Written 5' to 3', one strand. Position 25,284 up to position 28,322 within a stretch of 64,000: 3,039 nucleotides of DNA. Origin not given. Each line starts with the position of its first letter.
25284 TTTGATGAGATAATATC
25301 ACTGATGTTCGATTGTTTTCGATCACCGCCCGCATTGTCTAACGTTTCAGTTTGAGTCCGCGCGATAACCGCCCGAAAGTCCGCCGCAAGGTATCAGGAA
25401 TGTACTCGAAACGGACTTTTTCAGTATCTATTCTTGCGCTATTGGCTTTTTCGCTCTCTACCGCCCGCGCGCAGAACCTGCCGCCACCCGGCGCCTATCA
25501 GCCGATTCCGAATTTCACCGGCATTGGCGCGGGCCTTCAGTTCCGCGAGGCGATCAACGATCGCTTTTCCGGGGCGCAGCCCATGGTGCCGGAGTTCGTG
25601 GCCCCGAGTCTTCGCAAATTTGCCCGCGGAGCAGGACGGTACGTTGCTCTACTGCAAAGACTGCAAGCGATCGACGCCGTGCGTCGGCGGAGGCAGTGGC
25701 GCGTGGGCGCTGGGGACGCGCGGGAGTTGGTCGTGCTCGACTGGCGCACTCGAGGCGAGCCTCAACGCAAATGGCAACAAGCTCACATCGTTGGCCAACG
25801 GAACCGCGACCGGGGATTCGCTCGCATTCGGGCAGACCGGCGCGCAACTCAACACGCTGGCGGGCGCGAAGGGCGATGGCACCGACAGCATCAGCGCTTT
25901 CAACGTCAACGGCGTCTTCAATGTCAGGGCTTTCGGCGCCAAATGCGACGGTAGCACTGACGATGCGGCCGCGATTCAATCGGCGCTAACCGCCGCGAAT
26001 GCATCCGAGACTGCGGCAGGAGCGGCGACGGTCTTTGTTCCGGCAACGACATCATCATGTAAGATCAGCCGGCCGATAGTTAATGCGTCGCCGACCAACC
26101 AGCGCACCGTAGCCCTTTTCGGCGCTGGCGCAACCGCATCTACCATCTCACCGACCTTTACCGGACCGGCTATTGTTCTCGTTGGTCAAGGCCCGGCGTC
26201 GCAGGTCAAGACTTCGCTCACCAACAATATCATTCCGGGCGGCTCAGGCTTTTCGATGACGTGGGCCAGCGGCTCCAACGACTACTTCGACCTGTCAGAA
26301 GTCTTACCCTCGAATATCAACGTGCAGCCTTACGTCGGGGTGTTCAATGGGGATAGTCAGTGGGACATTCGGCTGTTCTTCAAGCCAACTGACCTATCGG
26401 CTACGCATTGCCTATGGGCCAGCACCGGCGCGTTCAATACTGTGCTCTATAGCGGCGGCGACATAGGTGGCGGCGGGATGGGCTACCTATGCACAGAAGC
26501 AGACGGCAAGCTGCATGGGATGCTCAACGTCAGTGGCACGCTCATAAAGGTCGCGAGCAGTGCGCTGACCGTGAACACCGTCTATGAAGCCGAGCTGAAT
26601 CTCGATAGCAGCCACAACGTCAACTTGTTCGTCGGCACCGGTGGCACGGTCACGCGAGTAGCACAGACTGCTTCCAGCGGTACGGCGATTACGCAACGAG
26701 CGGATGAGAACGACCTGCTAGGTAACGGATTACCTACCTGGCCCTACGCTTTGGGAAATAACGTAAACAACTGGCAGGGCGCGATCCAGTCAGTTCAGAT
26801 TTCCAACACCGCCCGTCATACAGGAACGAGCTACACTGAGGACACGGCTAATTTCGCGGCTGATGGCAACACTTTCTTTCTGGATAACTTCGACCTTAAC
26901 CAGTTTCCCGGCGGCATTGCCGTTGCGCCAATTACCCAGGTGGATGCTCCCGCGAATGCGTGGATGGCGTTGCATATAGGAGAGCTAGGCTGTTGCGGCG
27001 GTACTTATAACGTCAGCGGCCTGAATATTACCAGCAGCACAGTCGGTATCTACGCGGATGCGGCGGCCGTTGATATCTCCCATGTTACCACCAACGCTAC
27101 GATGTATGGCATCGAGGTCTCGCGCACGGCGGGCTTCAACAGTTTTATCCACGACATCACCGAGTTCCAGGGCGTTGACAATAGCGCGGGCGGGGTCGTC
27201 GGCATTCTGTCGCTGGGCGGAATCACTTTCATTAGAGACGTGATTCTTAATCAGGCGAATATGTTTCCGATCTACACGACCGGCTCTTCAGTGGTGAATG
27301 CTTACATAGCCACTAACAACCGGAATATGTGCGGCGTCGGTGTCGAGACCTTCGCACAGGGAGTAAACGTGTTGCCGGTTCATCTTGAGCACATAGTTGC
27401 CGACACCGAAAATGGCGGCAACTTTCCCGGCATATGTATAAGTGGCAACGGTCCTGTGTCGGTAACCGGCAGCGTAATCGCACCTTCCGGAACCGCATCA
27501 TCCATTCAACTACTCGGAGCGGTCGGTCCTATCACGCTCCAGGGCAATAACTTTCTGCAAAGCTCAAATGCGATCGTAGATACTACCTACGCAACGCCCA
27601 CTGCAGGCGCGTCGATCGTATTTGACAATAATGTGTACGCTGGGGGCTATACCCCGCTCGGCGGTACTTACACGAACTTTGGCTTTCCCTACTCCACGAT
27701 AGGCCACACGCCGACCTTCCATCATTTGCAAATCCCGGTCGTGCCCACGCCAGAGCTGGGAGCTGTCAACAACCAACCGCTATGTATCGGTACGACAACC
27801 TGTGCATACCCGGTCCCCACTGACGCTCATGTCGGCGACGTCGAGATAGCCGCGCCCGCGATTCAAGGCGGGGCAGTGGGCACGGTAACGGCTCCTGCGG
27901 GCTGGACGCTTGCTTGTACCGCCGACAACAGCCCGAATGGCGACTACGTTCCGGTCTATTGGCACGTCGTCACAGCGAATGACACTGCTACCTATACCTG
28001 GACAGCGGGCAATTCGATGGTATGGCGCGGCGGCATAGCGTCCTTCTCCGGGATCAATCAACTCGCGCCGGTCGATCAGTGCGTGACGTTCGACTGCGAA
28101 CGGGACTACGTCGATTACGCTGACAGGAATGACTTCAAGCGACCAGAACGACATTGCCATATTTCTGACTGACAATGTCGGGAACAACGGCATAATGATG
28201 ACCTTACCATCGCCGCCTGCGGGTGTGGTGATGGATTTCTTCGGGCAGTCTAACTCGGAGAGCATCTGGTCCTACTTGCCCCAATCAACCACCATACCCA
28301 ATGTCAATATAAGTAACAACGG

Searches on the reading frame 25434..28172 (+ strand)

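Call 7: search_protein_families(library=pfam, proteins=[window:25434-28172:+], max_evalue=0.01)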
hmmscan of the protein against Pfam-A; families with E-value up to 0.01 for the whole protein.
window:25434-28172:+ (912 aa): 1 family
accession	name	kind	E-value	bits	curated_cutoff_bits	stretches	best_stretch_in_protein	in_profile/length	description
PF12708.12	Pect-lyase_RHGA_epim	-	5.3e-09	36.6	27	1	162-241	2-71/213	Rhamnogalacturonase A/epimerase, pectate lyase-like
